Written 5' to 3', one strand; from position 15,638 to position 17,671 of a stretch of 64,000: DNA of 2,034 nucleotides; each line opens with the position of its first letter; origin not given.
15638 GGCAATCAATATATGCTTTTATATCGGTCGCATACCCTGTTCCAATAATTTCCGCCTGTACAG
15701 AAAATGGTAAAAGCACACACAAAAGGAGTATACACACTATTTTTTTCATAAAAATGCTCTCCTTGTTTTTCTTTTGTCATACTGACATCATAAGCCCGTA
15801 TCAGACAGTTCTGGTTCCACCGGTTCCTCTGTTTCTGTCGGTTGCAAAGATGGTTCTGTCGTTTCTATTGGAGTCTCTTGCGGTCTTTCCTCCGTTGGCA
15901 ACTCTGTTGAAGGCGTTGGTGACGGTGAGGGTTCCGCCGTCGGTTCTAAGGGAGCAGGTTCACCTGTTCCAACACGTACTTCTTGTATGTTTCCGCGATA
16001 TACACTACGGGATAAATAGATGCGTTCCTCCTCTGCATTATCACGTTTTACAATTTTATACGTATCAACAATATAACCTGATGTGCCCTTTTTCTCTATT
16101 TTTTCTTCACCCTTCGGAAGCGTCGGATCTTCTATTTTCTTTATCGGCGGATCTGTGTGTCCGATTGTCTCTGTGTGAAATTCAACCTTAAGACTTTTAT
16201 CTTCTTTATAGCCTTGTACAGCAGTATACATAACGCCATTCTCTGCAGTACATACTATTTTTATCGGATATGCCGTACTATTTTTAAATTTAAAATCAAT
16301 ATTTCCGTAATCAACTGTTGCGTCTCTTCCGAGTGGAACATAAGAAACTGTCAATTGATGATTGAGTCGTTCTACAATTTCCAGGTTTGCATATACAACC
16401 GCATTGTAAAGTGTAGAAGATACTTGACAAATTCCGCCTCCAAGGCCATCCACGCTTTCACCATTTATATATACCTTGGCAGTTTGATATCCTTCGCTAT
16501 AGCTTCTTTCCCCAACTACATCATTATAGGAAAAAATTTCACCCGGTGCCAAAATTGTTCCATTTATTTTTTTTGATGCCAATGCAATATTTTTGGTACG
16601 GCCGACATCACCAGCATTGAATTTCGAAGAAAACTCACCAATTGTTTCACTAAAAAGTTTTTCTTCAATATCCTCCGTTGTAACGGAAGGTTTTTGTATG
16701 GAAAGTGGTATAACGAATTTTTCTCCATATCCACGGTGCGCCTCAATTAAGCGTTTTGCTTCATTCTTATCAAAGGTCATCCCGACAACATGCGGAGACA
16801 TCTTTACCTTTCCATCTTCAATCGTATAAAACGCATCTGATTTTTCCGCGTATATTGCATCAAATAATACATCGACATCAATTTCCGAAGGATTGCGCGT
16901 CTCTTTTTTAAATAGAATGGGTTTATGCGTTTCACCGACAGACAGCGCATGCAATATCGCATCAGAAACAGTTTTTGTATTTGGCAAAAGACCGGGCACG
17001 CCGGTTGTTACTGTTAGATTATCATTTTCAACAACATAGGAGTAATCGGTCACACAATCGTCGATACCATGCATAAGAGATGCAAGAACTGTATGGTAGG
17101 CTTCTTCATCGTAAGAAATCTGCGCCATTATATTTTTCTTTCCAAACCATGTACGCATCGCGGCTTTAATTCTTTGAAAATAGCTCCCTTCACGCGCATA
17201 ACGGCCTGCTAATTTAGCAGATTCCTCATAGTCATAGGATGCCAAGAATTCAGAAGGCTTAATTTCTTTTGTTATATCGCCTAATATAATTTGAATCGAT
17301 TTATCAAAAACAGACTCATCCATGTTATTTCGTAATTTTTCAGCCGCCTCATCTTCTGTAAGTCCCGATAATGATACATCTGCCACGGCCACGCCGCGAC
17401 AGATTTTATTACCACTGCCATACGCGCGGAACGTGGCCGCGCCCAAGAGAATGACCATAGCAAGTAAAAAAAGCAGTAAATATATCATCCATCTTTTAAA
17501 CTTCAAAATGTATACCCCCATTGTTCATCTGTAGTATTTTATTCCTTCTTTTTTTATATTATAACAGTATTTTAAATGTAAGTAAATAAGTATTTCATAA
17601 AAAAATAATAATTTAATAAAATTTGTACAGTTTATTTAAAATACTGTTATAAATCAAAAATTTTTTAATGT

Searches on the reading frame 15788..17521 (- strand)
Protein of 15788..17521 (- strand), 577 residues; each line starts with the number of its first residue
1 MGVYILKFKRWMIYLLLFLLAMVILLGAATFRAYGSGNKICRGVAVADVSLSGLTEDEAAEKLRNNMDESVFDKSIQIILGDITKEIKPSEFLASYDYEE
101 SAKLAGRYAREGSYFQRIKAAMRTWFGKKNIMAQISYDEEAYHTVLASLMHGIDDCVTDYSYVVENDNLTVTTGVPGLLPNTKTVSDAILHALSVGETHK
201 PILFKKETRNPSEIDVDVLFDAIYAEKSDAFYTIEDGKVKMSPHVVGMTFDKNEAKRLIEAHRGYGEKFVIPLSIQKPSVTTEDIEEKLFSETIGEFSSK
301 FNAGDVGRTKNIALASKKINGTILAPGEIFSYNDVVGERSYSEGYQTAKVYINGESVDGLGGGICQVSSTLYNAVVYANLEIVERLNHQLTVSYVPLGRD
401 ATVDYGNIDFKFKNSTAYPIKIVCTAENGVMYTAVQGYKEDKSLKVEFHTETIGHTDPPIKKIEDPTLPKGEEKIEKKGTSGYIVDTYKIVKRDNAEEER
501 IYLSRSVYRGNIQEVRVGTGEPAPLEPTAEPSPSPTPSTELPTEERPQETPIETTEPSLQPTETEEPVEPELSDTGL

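Call 78: search_protein_families(library=pfam, proteins=[window:15788-17521:-], max_evalue=0.00001)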
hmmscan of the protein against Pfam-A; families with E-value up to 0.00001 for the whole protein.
window:15788-17521:- (577 aa): 3 families
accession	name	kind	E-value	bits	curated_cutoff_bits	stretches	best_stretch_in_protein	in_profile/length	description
PF04294.18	VanW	-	3.3e-52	175.9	27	1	308-433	2-127/130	VanW like protein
PF12229.13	PG_binding_4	-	2.9e-15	56.9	22.1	1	87-184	3-99/117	Putative peptidoglycan binding domain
PF07501.17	G5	-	3.4e-10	40.4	23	1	457-519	11-74/75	G5 domain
